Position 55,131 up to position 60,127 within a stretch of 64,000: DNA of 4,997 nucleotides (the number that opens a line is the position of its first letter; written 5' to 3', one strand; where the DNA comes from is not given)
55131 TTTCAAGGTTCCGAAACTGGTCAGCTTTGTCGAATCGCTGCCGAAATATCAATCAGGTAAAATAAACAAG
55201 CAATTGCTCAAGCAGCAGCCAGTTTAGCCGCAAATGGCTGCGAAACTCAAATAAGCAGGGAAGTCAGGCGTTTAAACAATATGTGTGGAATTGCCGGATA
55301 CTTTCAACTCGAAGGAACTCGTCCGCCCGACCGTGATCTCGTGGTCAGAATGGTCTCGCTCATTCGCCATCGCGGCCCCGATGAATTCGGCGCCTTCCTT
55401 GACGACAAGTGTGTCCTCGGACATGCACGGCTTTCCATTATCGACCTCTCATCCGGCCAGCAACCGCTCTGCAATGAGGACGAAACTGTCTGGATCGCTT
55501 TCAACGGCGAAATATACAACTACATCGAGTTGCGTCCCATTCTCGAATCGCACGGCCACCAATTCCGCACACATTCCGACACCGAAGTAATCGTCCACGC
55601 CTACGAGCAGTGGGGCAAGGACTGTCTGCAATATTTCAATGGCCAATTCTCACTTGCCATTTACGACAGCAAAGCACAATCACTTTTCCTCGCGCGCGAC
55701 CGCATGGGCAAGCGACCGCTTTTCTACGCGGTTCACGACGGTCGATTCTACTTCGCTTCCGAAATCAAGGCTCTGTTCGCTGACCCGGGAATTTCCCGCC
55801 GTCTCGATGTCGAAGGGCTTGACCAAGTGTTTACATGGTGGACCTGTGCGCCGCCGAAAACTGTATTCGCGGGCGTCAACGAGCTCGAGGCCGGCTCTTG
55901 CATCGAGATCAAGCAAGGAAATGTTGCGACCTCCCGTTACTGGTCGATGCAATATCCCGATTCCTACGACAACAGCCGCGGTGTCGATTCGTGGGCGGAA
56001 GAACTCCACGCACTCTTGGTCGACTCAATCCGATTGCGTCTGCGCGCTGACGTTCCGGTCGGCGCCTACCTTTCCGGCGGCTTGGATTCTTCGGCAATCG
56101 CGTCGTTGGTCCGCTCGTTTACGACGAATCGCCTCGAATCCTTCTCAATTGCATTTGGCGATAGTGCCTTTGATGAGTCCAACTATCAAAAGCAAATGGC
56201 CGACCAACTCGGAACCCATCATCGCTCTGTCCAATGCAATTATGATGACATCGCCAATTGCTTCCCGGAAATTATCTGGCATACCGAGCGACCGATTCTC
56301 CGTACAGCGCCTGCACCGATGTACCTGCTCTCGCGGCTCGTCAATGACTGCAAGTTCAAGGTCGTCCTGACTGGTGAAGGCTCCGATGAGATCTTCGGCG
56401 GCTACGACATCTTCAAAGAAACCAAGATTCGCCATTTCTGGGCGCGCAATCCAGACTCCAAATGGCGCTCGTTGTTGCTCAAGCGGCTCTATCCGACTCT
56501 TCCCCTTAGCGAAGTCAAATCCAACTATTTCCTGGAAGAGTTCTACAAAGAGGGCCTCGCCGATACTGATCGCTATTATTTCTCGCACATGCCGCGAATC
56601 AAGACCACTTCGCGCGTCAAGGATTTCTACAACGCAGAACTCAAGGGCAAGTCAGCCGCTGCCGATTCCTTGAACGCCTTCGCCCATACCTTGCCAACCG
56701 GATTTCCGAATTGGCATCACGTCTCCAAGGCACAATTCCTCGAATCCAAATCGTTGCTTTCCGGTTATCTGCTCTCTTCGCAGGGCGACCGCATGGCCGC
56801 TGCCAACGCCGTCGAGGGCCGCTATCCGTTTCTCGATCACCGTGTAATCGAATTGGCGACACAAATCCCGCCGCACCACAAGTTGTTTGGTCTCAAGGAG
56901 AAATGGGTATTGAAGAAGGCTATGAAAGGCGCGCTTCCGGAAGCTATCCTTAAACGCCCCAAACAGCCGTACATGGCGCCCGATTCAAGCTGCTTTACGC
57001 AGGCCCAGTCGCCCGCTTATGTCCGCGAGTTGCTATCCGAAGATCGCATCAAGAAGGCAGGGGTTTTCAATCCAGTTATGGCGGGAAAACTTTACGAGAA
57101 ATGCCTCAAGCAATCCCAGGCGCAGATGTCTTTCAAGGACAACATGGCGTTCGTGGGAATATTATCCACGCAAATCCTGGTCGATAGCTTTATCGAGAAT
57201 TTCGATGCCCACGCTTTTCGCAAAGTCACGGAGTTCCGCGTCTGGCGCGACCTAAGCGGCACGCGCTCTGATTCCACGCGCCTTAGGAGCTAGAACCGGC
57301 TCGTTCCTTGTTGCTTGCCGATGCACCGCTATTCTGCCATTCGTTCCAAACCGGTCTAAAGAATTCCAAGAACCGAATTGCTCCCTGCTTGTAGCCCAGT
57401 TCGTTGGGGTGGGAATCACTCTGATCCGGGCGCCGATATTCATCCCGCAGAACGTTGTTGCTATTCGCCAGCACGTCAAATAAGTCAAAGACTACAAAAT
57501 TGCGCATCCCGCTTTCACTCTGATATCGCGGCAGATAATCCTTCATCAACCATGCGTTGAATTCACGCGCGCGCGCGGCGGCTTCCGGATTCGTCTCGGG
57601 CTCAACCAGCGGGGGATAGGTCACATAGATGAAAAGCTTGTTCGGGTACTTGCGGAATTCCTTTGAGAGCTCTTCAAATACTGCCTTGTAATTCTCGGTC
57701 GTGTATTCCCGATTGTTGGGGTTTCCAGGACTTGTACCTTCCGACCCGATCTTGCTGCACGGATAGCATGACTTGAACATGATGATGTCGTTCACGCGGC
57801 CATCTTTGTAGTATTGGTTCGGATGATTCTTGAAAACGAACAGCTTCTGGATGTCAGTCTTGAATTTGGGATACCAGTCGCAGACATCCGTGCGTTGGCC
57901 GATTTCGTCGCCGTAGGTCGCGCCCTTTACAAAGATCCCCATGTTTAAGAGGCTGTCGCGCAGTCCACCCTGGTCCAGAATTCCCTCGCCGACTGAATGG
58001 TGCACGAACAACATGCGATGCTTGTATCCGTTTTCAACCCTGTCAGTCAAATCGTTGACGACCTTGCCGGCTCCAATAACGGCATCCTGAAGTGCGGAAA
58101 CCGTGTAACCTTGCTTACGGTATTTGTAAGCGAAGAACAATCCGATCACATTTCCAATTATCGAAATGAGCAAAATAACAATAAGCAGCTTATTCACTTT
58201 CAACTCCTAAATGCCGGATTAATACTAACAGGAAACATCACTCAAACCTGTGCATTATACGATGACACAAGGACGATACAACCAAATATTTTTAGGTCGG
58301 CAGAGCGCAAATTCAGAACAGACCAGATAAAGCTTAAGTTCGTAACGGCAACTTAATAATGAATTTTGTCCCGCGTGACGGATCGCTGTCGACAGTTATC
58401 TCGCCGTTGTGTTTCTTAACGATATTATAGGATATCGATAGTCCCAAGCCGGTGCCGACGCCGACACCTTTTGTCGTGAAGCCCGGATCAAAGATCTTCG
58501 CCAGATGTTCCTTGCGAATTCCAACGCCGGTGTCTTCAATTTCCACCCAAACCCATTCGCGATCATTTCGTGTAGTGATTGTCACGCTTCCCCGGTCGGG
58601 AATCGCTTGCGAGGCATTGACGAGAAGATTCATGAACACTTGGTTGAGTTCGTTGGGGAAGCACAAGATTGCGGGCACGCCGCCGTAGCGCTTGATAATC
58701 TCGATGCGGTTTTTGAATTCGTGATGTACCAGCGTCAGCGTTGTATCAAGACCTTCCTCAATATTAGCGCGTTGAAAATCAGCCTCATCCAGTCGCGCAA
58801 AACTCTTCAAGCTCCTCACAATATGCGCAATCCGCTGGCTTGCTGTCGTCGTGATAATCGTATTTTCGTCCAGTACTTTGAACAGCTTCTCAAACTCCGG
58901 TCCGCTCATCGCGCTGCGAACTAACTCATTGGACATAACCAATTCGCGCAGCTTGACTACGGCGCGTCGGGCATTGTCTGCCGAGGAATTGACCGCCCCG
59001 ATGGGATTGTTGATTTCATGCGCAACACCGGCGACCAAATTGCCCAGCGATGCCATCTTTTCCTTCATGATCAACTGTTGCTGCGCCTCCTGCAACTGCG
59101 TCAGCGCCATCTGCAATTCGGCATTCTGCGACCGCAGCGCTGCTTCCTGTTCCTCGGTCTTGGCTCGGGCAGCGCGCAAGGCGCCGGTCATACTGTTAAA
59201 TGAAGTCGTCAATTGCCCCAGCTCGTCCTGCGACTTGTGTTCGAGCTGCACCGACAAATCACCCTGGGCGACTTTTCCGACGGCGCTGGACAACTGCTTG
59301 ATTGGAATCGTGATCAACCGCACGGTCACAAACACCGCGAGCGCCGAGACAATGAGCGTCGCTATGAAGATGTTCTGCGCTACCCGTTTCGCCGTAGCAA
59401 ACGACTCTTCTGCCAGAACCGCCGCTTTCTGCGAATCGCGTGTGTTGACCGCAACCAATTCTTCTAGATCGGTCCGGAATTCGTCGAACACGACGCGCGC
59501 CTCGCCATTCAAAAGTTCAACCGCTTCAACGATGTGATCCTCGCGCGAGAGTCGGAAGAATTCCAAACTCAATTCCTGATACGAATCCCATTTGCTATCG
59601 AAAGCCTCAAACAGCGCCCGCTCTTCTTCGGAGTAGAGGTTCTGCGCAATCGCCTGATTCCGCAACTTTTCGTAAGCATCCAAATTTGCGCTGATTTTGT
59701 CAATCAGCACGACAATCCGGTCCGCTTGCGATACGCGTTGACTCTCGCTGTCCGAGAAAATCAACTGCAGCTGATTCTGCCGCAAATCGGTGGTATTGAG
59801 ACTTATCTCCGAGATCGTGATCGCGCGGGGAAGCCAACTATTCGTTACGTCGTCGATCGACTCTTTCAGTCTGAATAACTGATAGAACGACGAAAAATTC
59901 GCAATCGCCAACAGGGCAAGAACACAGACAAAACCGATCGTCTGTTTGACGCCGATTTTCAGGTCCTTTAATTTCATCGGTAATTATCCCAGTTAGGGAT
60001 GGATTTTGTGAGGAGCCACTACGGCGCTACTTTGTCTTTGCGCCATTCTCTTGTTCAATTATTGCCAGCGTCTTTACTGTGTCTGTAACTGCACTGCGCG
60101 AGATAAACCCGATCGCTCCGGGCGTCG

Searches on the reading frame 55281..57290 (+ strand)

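Call 26: search_protein_families(library=pfam, proteins=[window:55281-57290:+], max_evalue=0.00001)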
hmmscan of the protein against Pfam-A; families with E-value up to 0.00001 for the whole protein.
window:55281-57290:+ (670 aa): 4 families
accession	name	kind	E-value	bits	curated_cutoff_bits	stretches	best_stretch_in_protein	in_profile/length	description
PF00733.27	Asn_synthase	-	5.5e-94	316.2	21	1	242-613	2-334/354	Asparagine synthase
PF13537.11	GATase_7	-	1.2e-48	164.6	25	1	48-166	1-122/123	Glutamine amidotransferase domain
PF13522.11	GATase_6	-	3e-45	153.9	27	1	33-161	1-130/130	Glutamine amidotransferase domain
PF12481.13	DUF3700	-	5e-06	26.6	27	0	96-163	99-174/228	Aluminium induced protein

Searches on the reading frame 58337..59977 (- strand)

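Call 26: search_protein_families(library=pfam, proteins=[window:58337-59977:-], max_evalue=0.00001)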
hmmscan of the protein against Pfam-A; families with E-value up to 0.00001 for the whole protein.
window:58337-59977:- (547 aa): 3 families
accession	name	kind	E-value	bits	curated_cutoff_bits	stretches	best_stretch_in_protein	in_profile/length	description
PF02518.31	HATPase_c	-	1.7e-26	93.3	26.4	1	442-546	4-110/111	Histidine kinase-, DNA gyrase B-, and HSP90-like ATPase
PF12729.13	4HB_MCP_1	-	6.3e-21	75.2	27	1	5-185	1-173/181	Four helix bundle sensory module for signal transduction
PF00672.30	HAMP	-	6.8e-14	52.4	25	1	219-269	3-53/53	HAMP domain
